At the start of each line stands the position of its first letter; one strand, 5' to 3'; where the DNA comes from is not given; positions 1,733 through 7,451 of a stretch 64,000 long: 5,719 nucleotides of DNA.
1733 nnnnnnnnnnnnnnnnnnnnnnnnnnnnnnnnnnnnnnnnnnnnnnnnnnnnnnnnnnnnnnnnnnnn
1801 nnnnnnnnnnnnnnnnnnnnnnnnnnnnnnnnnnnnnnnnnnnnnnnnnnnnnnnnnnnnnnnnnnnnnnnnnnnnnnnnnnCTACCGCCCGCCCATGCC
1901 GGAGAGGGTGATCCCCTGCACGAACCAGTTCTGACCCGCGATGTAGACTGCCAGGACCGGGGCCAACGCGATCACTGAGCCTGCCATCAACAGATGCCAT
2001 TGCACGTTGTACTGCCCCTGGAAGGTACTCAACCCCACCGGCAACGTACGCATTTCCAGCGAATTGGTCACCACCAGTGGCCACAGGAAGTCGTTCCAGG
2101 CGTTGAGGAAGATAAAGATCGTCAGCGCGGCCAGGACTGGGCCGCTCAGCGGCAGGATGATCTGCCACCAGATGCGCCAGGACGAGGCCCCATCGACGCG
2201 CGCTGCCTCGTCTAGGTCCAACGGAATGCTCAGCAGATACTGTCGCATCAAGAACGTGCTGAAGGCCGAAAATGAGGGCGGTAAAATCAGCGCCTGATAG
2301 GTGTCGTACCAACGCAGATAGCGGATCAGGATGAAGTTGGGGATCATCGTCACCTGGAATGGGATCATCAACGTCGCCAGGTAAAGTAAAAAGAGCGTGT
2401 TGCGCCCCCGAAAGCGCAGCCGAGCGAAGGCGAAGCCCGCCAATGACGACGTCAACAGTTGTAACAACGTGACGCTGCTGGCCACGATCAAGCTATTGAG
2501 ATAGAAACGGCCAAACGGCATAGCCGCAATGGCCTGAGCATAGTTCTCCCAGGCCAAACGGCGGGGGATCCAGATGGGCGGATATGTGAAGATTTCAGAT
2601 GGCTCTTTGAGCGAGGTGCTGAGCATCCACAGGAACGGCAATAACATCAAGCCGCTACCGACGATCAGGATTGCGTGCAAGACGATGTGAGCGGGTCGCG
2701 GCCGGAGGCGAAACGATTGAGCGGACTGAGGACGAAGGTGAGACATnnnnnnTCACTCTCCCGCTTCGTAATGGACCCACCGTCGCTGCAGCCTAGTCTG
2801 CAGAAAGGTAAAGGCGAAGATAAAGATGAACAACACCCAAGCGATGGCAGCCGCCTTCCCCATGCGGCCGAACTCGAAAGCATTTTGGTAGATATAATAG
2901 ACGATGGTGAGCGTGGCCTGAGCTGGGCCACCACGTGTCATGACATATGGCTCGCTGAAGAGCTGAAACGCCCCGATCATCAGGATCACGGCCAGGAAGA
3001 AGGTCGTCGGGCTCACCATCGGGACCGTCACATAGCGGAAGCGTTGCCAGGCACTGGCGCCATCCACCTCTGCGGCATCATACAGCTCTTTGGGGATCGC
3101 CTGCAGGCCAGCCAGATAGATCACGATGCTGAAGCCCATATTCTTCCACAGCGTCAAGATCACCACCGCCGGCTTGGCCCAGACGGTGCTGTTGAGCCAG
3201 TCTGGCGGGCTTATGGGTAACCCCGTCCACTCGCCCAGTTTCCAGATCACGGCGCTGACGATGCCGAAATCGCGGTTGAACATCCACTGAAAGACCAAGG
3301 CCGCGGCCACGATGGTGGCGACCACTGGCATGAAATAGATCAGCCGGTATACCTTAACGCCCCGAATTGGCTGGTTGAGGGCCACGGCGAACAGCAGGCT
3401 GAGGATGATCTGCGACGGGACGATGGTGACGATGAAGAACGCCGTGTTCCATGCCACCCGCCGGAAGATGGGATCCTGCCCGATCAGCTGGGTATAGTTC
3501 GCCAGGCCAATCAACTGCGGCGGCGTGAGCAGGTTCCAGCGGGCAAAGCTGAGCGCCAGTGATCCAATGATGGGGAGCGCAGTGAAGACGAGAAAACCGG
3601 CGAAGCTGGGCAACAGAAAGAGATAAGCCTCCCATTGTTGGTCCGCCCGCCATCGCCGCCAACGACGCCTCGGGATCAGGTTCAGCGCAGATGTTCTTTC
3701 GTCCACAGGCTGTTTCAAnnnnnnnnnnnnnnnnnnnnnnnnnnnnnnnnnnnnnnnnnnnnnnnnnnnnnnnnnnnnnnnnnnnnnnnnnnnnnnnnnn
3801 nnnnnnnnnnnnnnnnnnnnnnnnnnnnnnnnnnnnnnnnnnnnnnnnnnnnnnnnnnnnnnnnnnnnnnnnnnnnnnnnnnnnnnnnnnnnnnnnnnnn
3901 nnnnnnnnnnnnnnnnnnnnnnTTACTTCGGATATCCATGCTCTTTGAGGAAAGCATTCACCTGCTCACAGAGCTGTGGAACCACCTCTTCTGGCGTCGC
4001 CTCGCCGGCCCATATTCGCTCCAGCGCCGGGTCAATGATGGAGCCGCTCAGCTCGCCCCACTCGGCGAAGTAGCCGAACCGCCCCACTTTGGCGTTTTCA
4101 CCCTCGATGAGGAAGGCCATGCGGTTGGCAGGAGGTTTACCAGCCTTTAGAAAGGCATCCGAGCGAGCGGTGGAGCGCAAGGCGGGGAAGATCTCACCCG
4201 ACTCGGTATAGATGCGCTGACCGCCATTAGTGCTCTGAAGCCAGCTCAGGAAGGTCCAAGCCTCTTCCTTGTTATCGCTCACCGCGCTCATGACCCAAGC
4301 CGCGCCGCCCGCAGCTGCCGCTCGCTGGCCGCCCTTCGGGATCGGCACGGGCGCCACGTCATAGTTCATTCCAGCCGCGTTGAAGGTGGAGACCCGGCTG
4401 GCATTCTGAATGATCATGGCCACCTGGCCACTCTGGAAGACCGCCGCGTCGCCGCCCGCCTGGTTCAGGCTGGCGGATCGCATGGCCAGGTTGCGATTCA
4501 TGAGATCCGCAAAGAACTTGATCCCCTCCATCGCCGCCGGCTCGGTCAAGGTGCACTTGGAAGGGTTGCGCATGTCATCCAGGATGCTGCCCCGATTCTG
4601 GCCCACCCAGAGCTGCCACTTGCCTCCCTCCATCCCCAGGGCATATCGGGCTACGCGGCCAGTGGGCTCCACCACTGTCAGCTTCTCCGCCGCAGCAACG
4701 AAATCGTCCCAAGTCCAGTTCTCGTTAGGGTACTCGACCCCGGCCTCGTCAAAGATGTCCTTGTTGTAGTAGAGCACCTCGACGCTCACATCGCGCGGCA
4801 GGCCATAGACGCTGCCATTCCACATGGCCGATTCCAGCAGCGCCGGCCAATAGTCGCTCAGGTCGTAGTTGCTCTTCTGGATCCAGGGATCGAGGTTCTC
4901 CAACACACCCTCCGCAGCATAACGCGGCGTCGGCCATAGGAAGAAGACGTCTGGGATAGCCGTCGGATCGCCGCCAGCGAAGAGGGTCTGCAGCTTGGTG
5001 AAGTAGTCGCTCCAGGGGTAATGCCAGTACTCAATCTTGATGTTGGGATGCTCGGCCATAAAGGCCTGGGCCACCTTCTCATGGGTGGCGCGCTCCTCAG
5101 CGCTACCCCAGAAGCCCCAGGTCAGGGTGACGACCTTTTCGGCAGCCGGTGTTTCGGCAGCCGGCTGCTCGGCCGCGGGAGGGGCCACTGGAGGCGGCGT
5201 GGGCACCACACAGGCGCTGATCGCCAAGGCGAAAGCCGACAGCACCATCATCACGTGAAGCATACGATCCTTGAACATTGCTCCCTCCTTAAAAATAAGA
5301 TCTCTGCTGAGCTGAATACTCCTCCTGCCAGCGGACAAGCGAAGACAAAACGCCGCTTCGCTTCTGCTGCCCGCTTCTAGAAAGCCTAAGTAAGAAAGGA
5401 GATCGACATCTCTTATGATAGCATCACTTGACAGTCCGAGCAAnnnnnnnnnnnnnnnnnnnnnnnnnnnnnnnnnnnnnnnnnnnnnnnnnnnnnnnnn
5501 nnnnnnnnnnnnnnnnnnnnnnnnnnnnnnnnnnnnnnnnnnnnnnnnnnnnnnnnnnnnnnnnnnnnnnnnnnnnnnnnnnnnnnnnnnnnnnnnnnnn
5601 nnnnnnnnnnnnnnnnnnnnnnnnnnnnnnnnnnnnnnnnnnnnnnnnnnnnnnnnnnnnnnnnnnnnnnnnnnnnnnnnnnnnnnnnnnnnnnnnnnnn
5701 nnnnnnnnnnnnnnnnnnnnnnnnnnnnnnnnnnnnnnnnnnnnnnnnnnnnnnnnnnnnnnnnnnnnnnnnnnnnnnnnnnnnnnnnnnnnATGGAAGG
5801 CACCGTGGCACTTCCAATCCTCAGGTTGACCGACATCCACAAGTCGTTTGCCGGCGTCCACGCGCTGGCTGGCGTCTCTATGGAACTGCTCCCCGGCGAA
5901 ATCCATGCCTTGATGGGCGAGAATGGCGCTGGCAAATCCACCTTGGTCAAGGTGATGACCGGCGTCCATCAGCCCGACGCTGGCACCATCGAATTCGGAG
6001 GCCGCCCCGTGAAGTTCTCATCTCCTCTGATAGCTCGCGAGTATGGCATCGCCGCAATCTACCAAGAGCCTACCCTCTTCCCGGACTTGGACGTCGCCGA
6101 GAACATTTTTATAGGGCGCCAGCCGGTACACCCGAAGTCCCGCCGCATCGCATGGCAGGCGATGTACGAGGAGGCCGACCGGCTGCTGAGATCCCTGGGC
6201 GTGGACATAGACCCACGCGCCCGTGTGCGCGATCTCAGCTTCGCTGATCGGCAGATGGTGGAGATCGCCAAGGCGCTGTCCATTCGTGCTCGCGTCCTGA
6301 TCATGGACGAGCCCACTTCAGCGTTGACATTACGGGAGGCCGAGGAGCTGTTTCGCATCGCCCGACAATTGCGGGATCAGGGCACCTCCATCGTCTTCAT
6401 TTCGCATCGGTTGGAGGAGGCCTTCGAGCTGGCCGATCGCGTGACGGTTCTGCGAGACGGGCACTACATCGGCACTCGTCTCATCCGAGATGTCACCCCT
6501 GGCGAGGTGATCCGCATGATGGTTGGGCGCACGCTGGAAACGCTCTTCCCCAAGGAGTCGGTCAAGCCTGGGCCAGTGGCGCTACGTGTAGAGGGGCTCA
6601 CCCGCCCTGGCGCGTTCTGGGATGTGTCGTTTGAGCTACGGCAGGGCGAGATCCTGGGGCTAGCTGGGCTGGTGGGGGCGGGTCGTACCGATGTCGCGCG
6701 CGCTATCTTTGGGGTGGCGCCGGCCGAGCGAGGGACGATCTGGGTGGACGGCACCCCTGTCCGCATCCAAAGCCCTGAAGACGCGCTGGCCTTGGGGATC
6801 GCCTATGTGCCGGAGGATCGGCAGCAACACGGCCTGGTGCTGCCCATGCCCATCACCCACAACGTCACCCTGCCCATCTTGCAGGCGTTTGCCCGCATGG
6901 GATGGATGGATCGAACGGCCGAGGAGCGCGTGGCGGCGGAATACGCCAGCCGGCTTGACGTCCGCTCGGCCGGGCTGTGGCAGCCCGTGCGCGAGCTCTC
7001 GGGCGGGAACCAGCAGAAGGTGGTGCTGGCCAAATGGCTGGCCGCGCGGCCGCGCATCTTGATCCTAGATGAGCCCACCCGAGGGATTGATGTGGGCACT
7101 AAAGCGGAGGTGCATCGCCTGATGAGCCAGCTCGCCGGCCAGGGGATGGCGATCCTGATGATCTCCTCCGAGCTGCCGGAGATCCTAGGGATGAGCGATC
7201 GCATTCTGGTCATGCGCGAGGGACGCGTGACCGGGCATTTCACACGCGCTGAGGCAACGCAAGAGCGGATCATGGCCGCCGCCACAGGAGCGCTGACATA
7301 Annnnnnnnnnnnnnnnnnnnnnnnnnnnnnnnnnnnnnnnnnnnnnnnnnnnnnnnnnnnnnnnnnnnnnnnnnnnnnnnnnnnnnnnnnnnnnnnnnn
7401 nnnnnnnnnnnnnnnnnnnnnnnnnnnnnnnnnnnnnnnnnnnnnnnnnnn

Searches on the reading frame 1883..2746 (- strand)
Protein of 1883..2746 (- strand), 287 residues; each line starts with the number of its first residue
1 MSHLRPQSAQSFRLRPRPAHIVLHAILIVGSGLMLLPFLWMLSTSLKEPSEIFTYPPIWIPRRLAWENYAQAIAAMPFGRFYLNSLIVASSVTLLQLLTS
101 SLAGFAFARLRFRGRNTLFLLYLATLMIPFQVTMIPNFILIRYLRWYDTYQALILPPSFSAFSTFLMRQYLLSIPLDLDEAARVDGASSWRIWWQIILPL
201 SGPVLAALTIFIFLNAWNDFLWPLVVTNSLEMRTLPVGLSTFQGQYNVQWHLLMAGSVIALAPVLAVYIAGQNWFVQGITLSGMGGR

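Call 35: search_protein_families(library=pfam, proteins=[window:1883-2746:-], max_evalue=0.00001)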
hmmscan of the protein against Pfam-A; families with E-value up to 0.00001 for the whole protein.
window:1883-2746:- (287 aa): 1 family
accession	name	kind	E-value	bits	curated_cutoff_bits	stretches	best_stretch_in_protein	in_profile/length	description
PF00528.27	BPD_transp_1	-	5.9e-20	72.2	26.4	1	102-279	3-182/184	Binding-protein-dependent transport system inner membrane component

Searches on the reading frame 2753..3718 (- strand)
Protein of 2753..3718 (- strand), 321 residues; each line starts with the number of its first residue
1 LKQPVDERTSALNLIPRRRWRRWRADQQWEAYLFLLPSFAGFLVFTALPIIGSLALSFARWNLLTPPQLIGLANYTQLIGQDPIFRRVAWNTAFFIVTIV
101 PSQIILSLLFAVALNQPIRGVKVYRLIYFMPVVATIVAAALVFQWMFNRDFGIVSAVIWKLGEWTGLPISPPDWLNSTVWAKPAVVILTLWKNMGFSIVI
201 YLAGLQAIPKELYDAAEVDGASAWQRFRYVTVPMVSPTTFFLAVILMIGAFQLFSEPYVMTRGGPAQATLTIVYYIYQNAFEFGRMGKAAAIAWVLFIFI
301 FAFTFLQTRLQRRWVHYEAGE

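Call 35: search_protein_families(library=pfam, proteins=[window:2753-3718:-], max_evalue=0.00001)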
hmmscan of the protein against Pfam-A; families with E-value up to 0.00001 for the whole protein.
window:2753-3718:- (321 aa): 1 family
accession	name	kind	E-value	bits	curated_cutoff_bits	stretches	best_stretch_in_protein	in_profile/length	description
PF00528.27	BPD_transp_1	-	3.3e-19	69.8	26.4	1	104-314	2-182/184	Binding-protein-dependent transport system inner membrane component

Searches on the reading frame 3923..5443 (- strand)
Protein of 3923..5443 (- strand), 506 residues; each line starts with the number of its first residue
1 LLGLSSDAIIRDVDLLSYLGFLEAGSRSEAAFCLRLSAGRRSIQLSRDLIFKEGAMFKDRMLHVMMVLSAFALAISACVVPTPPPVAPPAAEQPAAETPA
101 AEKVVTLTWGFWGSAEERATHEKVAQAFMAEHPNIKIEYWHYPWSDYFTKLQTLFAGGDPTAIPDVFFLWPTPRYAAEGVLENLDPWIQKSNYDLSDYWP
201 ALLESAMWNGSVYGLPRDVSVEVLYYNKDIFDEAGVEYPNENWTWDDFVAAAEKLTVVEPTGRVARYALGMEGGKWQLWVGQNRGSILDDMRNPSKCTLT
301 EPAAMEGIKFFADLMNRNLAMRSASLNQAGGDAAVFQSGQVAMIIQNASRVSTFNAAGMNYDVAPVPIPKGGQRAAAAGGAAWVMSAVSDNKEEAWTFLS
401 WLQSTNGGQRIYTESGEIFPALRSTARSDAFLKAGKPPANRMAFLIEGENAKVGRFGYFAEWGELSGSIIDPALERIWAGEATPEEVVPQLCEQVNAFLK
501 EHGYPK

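Call 35: search_protein_families(library=pfam, proteins=[window:3923-5443:-], max_evalue=0.00001)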
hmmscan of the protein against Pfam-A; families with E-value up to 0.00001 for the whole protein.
window:3923-5443:- (506 aa): 2 families
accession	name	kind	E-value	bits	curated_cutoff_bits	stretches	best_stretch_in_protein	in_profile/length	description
PF01547.30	SBP_bac_1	-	4e-44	152.3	26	1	119-405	9-303/307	Bacterial extracellular solute-binding protein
PF13416.11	SBP_bac_8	-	1.4e-39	137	27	1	123-431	1-271/279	Bacterial extracellular solute-binding protein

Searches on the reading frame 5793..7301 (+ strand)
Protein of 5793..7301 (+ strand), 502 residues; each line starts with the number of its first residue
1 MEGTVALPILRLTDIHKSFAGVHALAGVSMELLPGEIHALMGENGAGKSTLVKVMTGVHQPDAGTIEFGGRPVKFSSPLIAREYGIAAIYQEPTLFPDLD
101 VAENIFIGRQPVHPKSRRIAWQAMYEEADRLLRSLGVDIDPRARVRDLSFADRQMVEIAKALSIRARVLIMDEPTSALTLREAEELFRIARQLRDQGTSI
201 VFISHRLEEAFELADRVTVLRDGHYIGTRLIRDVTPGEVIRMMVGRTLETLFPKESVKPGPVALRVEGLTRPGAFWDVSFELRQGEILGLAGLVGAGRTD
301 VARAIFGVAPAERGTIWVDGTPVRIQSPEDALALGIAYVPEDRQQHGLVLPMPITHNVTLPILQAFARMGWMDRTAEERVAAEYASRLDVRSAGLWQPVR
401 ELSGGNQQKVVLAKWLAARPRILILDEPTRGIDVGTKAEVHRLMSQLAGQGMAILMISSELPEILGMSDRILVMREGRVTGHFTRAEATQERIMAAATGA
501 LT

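Call 35: search_protein_families(library=pfam, proteins=[window:5793-7301:+], max_evalue=0.00001)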
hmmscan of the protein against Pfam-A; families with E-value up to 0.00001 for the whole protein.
window:5793-7301:+ (502 aa): 2 families
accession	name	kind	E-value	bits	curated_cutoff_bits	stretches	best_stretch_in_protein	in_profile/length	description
PF00005.33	ABC_tran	-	3.7e-53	180.2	25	2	26-176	2-137/137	ABC transporter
PF13304.12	AAA_21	-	6.9e-10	39.9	27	0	379-447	220-286/304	AAA domain, putative AbiEii toxin, Type IV TA system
